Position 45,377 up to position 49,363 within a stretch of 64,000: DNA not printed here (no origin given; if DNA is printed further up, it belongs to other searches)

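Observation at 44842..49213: Self-contained two-gene cohesin-dockerin module: dockerin-bearing CE2/SGNH esterase plus a dedicated single-cohesin anchor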

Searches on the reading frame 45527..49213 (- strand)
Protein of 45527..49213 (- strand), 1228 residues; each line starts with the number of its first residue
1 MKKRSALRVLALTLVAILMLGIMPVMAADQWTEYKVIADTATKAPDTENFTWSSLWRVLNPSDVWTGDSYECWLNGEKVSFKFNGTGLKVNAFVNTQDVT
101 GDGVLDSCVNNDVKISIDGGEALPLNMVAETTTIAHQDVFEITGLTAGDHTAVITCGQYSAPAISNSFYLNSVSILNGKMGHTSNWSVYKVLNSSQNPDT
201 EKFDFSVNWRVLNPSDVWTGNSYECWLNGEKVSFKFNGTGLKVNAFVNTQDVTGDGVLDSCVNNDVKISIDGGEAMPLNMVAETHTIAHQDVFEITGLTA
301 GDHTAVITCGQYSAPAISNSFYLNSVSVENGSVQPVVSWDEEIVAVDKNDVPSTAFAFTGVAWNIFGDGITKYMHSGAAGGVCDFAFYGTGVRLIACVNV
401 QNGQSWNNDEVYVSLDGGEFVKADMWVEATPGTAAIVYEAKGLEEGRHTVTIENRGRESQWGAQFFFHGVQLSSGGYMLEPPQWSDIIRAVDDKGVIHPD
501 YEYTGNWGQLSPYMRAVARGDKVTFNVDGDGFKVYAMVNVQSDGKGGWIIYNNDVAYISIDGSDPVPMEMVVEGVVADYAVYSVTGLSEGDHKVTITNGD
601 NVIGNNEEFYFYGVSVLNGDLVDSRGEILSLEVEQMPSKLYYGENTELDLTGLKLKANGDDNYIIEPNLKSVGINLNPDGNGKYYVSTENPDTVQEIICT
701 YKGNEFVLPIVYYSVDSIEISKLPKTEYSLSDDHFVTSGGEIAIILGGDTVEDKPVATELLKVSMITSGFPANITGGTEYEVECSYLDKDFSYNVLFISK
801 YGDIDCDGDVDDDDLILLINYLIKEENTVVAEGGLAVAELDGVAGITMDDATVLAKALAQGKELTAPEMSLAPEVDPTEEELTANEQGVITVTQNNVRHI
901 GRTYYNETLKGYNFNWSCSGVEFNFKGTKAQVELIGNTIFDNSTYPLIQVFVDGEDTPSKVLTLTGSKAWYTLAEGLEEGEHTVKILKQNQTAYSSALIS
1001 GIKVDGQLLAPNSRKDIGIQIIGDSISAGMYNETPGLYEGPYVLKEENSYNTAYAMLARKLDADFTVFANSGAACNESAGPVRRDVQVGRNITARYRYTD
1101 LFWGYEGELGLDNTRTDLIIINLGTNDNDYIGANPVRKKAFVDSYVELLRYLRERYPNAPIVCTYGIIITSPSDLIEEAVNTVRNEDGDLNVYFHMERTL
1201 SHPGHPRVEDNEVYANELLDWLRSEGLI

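Call 3: search_protein_families(library=pfam, proteins=[window:45527-49213:-], max_evalue=1)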
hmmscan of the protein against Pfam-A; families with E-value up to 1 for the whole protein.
window:45527-49213:- (1228 aa): 11 families
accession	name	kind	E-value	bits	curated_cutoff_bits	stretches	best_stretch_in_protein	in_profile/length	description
PF17996.7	CE2_N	-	2e-37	128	27.9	4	900-1011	2-107/108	Carbohydrate esterase 2 N-terminal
PF13472.12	Lipase_GDSL_2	-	2.8e-11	44.7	32.9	1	1022-1170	2-114/178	GDSL-like Lipase/Acylhydrolase family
PF00657.28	Lipase_GDSL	-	1.3e-07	32.4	23.6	1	1021-1172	3-134/208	GDSL-like Lipase/Acylhydrolase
PF13144.11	ChapFlgA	-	0.00072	20.1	23.8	1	516-550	65-99/122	Chaperone for flagella basal body P-ring formation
PF19906.4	CGDB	-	0.003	17.8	27.6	0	402-456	48-108/112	C-glycoside deglycosidase beta subunit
PF18527.6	STT3_PglB_C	-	0.018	15.5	26.5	0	227-251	23-48/80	STT3/PglB C-terminal beta-barrel domain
PF00404.24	Dockerin_1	-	0.035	14.7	22.9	1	801-833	1-33/57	Dockerin type I domain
PF16640.11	Big_3_5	-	0.057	14.4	35.5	0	388-453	10-68/88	Bacterial Ig-like domain (group 3)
PF11976.14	Rad60-SLD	-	0.22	11.8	23.8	0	77-106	40-69/72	Ubiquitin-2 like Rad60 SUMO-like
PF01382.22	Avidin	-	0.6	10.9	24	1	191-230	48-85/116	Avidin family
PF02368.24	Big_2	-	0.62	10.5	22.8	0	539-600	29-70/79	Bacterial Ig-like domain (group 2)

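Call 4: search_protein_families(library=ncbifam, proteins=[window:45527-49213:-], max_evalue=1)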
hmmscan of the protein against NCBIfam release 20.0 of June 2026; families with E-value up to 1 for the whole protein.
window:45527-49213:- (1228 aa): 3 families
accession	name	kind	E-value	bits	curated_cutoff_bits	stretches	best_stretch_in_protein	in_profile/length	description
NF042969.1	AcxyGlmanDactase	equivalog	6.5e-19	68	500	1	894-1223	2-318/323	bifunctional acetylxylan esterase/glucomannan deacetylase AxeC2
NF046105.1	TransRegNosR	equivalog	0.1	10.8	1000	1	913-994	198-277/680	transcriptional regulator NosR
TIGR03170.1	flgA_cterm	equivalog_domain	0.11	12.4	54.65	0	515-547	78-110/137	flagellar basal body P-ring formation chaperone FlgA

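Call 7: find_homologous_proteins(query=window:45527-49213:-)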
Query window:45527-49213:- (1228 aa): 6 proteins with E <= 0.001 among 8000 candidates.
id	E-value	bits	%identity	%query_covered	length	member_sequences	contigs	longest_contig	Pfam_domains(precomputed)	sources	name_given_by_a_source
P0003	0.0e+0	2822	100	100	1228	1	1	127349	PF17996.8,PF13472.13,PF00657.29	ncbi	-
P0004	0.0e+0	1751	60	98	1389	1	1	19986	PF17996.8,PF13472.13,PF00657.29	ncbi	-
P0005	0.0e+0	1599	68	85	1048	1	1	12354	PF17996.8,PF13472.13,PF00657.29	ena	-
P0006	0.0e+0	1444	54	96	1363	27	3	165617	PF17996.8,PF13472.13,PF00657.29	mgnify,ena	mgnify:FL=1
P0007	3.3e-73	265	33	53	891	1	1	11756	PF19127.7,PF17996.8,PF01473.27,PF19085.7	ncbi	-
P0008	6.3e-73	264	33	51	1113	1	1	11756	PF19127.7,PF18998.7,PF17996.8,PF19085.7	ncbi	-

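Call 9: find_encoding_contigs(protein=P0004, flank=8000, max_places=3)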
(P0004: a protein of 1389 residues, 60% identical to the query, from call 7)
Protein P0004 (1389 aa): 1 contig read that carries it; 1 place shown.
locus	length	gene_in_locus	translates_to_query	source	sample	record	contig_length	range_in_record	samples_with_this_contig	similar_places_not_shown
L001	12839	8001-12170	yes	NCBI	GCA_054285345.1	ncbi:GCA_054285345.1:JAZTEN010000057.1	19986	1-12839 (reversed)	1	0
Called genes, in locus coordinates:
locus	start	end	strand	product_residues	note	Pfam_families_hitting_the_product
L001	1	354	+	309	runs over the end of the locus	PF00849:PseudoU_synth_2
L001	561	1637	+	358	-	PF00005:ABC_tran, PF13304:AAA_21 (faint), PF08402:TOBE_2 (weak)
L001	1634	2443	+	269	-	PF00528:BPD_transp_1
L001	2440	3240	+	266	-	PF00528:BPD_transp_1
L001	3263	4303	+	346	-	PF02030:Lipoprotein_8 (weak), PF13531:SBP_bac_11, PF01547:SBP_bac_1, PF13416:SBP_bac_8, PF13343:SBP_bac_6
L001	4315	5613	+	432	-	PF00768:Peptidase_S11, PF13354:Beta-lactamase2 (weak)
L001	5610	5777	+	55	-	PF05979:DUF896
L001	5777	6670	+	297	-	PF04055:Radical_SAM, PF16199:Radical_SAM_C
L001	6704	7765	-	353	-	PF00356:LacI, PF13407:Peripla_BP_4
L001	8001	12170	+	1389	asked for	PF17996:CE2_N, PF00657:Lipase_GDSL, PF13472:Lipase_GDSL_2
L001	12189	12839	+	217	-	?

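Call 10: find_encoding_contigs(protein=P0006, flank=8000, max_places=3)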
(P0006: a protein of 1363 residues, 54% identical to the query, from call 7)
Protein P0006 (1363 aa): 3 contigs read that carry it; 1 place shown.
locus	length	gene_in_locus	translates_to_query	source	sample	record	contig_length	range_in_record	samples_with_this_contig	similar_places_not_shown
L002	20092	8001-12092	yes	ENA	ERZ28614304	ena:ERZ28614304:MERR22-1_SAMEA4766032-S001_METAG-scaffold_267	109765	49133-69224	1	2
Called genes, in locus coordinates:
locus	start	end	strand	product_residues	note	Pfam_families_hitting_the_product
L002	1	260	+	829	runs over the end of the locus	PF01055:Glyco_hydro_31_2nd, PF21365:Glyco_hydro_31_3rd, PF17137:DUF5110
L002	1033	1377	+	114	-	-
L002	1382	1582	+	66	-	PF16938:Phage_holin_Dp1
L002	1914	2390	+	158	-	PF01243:PNPOx_N, PF12900:Pyridox_ox_2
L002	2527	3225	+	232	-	PF04973:NMN_transporter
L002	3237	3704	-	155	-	PF11457:DUF3021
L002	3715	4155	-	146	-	PF04397:LytTR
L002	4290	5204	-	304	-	PF01263:Aldose_epim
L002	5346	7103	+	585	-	PF22666:Glyco_hydro_2_N2, PF02837:Glyco_hydro_2_N, PF00703:Glyco_hydro_2 (weak), PF02836:Glyco_hydro_2_C (weak)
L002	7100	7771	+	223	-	PF12146:Hydrolase_4 (faint), PF12697:Abhydrolase_6 (weak)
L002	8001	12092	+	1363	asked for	PF17996:CE2_N, PF00657:Lipase_GDSL (weak), PF13472:Lipase_GDSL_2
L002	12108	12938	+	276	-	PF00963:Cohesin (weak), PF02368:Big_2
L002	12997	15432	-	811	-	PF00149:Metallophos, PF13385:Laminin_G_3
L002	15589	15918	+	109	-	PF07883:Cupin_2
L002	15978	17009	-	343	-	PF00155:Aminotran_1_2, PF01212:Beta_elim_lyase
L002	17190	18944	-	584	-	PF00664:ABC_membrane, PF00005:ABC_tran, PF02463:SMC_N (weak)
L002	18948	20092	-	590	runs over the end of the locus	PF00664:ABC_membrane, PF00005:ABC_tran, PF02463:SMC_N (weak)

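Call 11: find_encoding_contigs(protein=P0005, flank=8000, max_places=3)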
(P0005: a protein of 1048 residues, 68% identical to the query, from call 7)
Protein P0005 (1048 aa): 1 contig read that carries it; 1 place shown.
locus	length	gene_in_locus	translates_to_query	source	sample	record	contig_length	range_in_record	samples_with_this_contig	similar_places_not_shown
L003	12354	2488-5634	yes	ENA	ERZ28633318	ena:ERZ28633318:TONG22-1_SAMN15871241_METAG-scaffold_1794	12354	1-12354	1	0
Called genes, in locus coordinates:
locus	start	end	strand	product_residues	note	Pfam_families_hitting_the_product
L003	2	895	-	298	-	?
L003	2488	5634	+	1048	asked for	PF17996:CE2_N, PF00657:Lipase_GDSL, PF13472:Lipase_GDSL_2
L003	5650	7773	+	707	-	PF00963:Cohesin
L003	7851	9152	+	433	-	PF02018:CBM_4_9 (faint)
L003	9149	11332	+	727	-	PF02065:Melibiase, PF16874:Glyco_hydro_36C (weak)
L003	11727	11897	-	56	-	-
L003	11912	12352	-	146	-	?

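Call 17: find_encoding_contigs(protein=P0003, flank=10000, max_places=2)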
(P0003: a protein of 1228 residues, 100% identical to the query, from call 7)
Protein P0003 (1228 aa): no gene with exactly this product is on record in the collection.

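Call 20: find_related_loci(query=A1, collection=genome_contigs, flank=6000)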
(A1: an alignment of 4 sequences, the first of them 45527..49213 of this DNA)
Query A1 (1228 aa) in genome_contigs; peptide patterns used: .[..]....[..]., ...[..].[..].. (x = any residue, [..] = any of these).
90 stretches matched a pattern; 1 encode a relative of the query (tblastn E <= 1e-3); 1 distinct loci.
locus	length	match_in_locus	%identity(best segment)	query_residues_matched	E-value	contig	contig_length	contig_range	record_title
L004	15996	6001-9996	54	31-1225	0e+0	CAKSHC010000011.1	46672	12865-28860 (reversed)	MAG: uncultured Eubacteriales bacterium isolate REFINED_METABAT215_TOP10_CONTIGS_1500_ASSEMBLY_K77_MERGED__Hadza_MoBio_h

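Call 22: search_solved_structures(query=window:45527-49213:-, max_evalue=1)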
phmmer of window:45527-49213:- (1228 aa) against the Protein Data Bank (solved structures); distinct sequences matched with E-value up to 1: 14.
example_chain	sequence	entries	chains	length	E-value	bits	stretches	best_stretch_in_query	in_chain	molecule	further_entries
2wao_A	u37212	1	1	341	1.5e-22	82.2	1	910-1195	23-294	ENDOGLUCANASE E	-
2wab_A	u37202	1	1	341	3.8e-22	80.9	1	910-1195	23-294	ENDOGLUCANASE E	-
4xvh_A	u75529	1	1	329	3.7e-18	67.6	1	897-1162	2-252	Carbohydrate esterase family 2 (CE2)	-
3u37_A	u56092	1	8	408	6.3e-07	30.5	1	1140-1224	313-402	Acetyl-xylan esterase Est2A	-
2waa_A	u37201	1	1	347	2e-06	28.8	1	891-1222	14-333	XYLAN ESTERASE, PUTATIVE, AXE2C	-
4dev_A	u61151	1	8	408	4.3e-06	27.7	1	1140-1224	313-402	Acetyl-xylan esterase Est2A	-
4uyp_B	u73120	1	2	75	0.00077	20.2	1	801-862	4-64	Cellulosomal scaffoldin adaptor protein B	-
4uyq_B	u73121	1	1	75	0.0035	18.1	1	801-862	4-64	Cellulosomal scaffoldin adaptor protein B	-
8x39_A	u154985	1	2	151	0.051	14.2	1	798-857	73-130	Serine protease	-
8x3a_A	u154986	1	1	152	0.053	14.1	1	798-857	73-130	Serine protease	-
5nrm_B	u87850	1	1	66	0.1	13.2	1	800-855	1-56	DocCel5: Type I dockerin repeat domain from A. cellulolyticus family 5 endoglucanase WP_01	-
4fl4_A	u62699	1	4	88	0.15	12.6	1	801-859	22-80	Glycoside hydrolase family 9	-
3ul4_B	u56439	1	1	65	0.17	12.5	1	801-850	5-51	Cellulosome enzyme, dockerin type I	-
5nrk_B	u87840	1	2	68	0.54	10.8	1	800-854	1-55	DocCel5: Type I dockerin repeat domain from A. cellulolyticus family 5 endoglucanase WP_01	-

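Call 63: search_protein_families(library=pfam, proteins=[L003:5650-7773:+, L002:12108-12935:+, L001:12189-12839:+], max_evalue=1)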
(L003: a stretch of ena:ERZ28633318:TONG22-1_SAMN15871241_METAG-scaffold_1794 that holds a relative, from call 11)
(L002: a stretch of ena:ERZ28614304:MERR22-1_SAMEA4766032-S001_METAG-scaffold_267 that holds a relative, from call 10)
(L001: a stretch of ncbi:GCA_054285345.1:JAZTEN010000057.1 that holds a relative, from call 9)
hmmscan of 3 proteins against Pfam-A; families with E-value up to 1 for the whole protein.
L003:5650-7773:+ (707 aa): 3 families
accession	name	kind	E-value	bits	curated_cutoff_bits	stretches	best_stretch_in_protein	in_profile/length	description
PF00963.24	Cohesin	-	3.7e-12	47.1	24.1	1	31-146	4-122/139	Cohesin domain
PF02018.23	CBM_4_9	-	4.4e-05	24.3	25.9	2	518-647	7-129/136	Carbohydrate binding domain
PF03422.21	CBM_6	-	0.41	11.4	28.9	0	586-663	42-123/125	Carbohydrate binding module (family 6)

L002:12108-12935:+ (276 aa): 4 families
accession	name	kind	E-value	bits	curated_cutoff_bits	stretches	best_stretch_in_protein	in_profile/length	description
PF02368.24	Big_2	-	6.7e-13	48.8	22.8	1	171-232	9-72/79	Bacterial Ig-like domain (group 2)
PF00963.24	Cohesin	-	8.3e-07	29.7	24.1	1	35-133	9-116/139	Cohesin domain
PF22359.2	Big-like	-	0.00042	20.9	27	1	205-240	12-47/48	Bacterial Ig-like domain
PF25354.1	Ig_NUP210_16th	-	0.0014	18.5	27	1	168-225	2-60/72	NUP210-like, Ig-like domain 16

L001:12189-12839:+ (217 aa): 4 families
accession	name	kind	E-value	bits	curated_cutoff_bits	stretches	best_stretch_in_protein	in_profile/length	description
PF01473.26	Choline_bind_1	-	5.5e-07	30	20.5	2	192-209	2-19/19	Putative cell wall binding repeat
PF19127.6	Choline_bind_3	-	6.9e-07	29.6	27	1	172-214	3-47/47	Choline-binding repeat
PF00963.24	Cohesin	-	7.9e-05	23.3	24.1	1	31-101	3-76/139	Cohesin domain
PF19085.6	Choline_bind_2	-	0.00012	22.6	27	1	188-214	2-24/38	Choline-binding repeat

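Call 84: search_protein_families(library=pfam, proteins=[P0007, P0008], max_evalue=0.001)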
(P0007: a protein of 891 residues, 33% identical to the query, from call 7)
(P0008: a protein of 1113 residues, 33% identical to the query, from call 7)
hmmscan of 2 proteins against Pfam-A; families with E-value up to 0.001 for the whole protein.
P0007 (891 aa): 4 families
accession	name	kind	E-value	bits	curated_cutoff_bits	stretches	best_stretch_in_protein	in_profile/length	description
PF19085.6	Choline_bind_2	-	4.9e-18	65.5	27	3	741-781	2-36/38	Choline-binding repeat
PF19127.6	Choline_bind_3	-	4.7e-17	62.1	27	2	721-767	1-47/47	Choline-binding repeat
PF17996.7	CE2_N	-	1.8e-12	47.7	27.9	0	517-597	21-82/108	Carbohydrate esterase 2 N-terminal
PF01473.26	Choline_bind_1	-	3.1e-12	46.6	20.5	1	850-867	2-19/19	Putative cell wall binding repeat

P0008 (1113 aa): 4 families
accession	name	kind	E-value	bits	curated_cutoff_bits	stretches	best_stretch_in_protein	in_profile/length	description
PF19127.6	Choline_bind_3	-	1.6e-14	54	27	0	872-915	2-47/47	Choline-binding repeat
PF19085.6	Choline_bind_2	-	5.2e-14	52.6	27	2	910-950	2-36/38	Choline-binding repeat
PF18998.6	Flg_new_2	-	1.7e-08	34.7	23.6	0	653-698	2-46/73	Divergent InlB B-repeat domain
PF17996.7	CE2_N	-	1.8e-07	31.7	27.9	0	217-283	8-60/108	Carbohydrate esterase 2 N-terminal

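Call 86: find_related_loci(query=A1, collection=metagenome_contigs, flank=6000)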
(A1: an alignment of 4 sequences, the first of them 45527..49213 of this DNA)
Query A1 (1228 aa) in metagenome_contigs; peptide patterns used: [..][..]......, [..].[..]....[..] (x = any residue, [..] = any of these).
423 stretches matched a pattern, but none encodes a relative of the query by tblastn (E <= 1e-3).
